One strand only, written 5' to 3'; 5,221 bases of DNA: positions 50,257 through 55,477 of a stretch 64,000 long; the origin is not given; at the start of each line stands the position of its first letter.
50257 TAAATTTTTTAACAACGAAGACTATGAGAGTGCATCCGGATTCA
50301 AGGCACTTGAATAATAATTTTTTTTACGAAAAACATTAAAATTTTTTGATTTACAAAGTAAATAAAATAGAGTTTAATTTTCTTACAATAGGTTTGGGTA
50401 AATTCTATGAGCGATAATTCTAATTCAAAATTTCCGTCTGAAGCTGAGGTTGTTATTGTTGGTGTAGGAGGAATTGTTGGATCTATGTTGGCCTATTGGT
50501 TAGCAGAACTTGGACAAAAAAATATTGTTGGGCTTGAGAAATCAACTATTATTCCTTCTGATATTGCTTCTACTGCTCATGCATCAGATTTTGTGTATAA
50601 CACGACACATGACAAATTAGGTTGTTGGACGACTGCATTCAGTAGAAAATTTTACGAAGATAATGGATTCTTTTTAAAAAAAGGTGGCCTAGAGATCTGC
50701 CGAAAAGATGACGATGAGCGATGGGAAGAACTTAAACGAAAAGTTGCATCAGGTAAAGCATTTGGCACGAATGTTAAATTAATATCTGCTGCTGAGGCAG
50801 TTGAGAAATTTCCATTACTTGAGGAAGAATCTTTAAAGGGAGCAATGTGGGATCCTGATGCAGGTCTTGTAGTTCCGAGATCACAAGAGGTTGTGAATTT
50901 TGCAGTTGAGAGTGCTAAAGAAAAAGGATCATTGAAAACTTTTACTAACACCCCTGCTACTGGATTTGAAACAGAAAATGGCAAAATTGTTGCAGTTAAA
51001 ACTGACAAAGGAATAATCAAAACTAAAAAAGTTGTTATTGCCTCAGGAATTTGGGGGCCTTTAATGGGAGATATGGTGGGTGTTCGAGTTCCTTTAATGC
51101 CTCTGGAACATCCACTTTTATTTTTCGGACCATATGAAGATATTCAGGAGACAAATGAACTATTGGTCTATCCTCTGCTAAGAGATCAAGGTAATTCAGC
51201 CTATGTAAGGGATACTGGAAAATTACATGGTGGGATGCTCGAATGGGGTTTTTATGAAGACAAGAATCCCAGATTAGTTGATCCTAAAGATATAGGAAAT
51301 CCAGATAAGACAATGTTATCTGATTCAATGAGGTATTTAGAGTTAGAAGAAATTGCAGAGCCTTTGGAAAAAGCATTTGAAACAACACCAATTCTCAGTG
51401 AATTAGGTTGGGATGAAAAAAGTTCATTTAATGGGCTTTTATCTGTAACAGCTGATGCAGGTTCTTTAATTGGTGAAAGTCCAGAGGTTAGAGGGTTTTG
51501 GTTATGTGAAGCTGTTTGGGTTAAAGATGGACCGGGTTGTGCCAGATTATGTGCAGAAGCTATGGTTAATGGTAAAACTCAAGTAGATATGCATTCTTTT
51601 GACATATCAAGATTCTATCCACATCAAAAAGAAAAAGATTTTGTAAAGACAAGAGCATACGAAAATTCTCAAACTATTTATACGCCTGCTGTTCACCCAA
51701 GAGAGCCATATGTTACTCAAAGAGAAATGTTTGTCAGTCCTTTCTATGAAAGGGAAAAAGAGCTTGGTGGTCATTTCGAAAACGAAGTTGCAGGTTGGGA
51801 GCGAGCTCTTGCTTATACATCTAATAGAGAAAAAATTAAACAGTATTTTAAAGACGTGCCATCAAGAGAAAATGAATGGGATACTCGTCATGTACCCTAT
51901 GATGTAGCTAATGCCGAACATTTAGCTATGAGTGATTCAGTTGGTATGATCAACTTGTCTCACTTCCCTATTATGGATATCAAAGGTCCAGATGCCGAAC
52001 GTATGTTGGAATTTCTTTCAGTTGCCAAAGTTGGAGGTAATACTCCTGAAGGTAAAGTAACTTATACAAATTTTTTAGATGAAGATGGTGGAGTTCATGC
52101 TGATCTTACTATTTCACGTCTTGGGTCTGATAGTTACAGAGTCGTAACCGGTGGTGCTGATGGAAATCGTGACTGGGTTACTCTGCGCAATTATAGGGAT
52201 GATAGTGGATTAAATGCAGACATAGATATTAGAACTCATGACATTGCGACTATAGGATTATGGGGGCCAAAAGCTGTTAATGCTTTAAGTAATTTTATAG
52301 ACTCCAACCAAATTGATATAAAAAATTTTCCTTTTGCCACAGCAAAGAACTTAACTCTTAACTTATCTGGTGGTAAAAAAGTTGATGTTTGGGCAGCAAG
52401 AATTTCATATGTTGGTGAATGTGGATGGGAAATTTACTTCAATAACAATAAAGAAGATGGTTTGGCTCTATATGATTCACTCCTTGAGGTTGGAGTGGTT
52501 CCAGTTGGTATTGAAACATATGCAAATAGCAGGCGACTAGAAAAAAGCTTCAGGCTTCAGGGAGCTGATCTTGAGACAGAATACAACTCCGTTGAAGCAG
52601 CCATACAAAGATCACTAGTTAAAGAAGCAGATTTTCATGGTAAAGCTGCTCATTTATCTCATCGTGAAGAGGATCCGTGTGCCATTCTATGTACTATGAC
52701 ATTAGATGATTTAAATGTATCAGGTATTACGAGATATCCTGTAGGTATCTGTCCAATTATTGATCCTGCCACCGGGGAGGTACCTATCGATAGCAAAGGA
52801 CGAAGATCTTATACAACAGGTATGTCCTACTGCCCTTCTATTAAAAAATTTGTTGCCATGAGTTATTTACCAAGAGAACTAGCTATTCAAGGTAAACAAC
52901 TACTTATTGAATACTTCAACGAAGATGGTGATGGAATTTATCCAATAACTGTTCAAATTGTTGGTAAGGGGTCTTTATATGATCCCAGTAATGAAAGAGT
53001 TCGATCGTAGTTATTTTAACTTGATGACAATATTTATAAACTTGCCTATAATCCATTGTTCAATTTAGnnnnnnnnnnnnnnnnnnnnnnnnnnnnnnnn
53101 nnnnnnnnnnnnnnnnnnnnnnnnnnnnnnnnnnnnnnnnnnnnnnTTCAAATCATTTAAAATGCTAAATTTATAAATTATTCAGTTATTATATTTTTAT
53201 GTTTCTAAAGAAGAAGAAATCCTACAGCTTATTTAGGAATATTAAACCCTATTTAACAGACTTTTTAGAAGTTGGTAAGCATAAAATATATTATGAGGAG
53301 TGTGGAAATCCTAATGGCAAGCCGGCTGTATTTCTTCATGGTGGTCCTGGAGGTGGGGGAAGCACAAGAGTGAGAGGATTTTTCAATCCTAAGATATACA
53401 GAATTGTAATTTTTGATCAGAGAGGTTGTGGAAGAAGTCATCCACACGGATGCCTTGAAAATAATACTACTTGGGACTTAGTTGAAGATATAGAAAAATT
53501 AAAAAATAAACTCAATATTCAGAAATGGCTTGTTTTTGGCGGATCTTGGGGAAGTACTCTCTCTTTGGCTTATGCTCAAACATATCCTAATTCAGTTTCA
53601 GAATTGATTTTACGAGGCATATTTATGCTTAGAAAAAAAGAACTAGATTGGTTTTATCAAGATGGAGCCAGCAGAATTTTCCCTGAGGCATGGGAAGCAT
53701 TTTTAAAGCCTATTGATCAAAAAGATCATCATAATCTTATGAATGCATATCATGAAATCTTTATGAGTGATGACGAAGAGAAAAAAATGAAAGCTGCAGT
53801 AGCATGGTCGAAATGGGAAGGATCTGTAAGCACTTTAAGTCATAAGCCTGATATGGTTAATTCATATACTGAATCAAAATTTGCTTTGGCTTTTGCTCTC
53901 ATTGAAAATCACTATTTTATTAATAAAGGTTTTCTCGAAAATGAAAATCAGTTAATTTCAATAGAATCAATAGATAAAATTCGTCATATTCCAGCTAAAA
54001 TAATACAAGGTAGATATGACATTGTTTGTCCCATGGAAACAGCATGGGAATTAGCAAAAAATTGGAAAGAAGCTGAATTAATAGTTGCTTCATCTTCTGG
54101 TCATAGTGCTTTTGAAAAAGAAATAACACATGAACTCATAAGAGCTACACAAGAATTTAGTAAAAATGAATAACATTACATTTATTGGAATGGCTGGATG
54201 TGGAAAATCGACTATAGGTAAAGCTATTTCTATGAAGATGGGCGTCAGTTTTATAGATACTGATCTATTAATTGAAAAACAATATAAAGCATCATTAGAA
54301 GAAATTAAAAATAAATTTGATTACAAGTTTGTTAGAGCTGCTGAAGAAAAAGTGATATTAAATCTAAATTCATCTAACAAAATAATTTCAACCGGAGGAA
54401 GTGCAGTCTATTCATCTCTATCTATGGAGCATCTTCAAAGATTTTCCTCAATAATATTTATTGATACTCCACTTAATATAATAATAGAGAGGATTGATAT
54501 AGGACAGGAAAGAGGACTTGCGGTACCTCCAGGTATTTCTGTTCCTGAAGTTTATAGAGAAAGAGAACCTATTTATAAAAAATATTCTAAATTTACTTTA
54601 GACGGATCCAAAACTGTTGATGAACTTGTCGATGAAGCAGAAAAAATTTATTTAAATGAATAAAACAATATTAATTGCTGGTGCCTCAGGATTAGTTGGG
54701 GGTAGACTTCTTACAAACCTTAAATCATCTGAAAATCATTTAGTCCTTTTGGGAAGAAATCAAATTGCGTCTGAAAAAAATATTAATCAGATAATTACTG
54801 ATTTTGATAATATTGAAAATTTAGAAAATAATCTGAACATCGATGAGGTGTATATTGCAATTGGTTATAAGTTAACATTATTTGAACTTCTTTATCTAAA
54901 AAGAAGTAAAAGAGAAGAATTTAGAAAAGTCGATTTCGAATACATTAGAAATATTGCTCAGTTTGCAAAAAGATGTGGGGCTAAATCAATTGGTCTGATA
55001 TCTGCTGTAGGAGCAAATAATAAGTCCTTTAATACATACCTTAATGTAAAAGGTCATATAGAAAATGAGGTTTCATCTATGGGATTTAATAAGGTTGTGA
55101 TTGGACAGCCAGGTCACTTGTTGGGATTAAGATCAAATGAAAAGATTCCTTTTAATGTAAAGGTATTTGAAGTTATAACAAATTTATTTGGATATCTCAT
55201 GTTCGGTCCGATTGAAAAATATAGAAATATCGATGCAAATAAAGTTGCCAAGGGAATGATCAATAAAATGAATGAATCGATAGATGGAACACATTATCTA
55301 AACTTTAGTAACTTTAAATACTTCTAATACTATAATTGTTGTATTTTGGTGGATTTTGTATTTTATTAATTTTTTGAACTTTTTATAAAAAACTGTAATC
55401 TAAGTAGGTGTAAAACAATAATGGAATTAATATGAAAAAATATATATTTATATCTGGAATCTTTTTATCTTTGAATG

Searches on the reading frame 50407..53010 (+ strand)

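Call 55: search_protein_families(library=pfam, max_evalue=0.00001, proteins=[window:50407-53010:+])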
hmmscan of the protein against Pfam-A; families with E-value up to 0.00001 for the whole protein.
window:50407-53010:+ (867 aa): 3 families
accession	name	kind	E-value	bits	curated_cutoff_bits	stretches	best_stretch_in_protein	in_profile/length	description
PF01571.26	GCV_T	-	4.2e-52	177.4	25.6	1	446-734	1-253/255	Aminomethyltransferase folate-binding domain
PF01266.30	DAO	-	5.7e-35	121.9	27.9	1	15-384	2-352/353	FAD dependent oxidoreductase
PF16350.10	FAO_M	-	4.5e-13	49.6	27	1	388-441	1-53/56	FAD dependent oxidoreductase central domain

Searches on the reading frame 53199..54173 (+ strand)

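Call 55: search_protein_families(library=pfam, max_evalue=0.00001, proteins=[window:53199-54173:+])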
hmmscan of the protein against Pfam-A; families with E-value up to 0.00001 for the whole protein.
window:53199-54173:+ (324 aa): 3 families
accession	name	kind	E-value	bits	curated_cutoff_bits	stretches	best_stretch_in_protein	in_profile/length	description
PF00561.26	Abhydrolase_1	-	1.9e-32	113.3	25.8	1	44-307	4-243/245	alpha/beta hydrolase fold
PF12146.15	Hydrolase_4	-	6.9e-11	42.3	27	1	67-302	32-232/239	Serine aminopeptidase, S33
PF12697.13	Abhydrolase_6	-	8.8e-08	33.5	26.3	1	44-306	2-208/217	Alpha/beta hydrolase family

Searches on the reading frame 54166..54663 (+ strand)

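Call 55: search_protein_families(library=pfam, max_evalue=0.00001, proteins=[window:54166-54663:+])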
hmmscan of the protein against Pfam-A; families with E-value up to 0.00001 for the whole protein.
window:54166-54663:+ (165 aa): 2 families
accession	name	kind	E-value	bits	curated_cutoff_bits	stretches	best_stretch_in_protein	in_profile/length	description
PF01202.28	SKI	-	2.7e-28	99.5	22.1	1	11-157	2-153/159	Shikimate kinase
PF13238.12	AAA_18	-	2e-06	28.7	29.4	1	4-110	1-108/128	AAA domain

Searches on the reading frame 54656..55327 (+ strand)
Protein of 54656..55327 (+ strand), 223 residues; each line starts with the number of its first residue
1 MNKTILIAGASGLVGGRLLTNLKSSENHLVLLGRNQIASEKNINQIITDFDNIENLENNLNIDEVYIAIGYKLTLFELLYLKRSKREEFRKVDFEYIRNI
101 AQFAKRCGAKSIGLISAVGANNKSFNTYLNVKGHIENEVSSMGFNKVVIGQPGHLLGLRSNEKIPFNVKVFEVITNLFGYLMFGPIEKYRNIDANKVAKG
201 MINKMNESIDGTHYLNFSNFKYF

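Call 55: search_protein_families(library=pfam, max_evalue=0.00001, proteins=[window:54656-55327:+])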
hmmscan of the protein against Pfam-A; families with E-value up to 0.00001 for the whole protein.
window:54656-55327:+ (223 aa): 0 families

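Call 75: search_protein_families(library=ncbifam, max_evalue=0.001, proteins=[window:54656-55327:+])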
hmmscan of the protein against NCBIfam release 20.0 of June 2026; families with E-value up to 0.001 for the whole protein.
window:54656-55327:+ (223 aa): 2 families
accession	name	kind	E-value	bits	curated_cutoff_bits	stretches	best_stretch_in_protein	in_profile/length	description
TIGR01777.1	yfcH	hypoth_equivalog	6.7e-05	22.6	207.35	1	5-72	1-68/292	TIGR01777 family oxidoreductase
NF050030.1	thlkprotThyD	equivalog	0.00025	20.3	400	1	5-56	3-52/305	thylakoid membrane protein ThyD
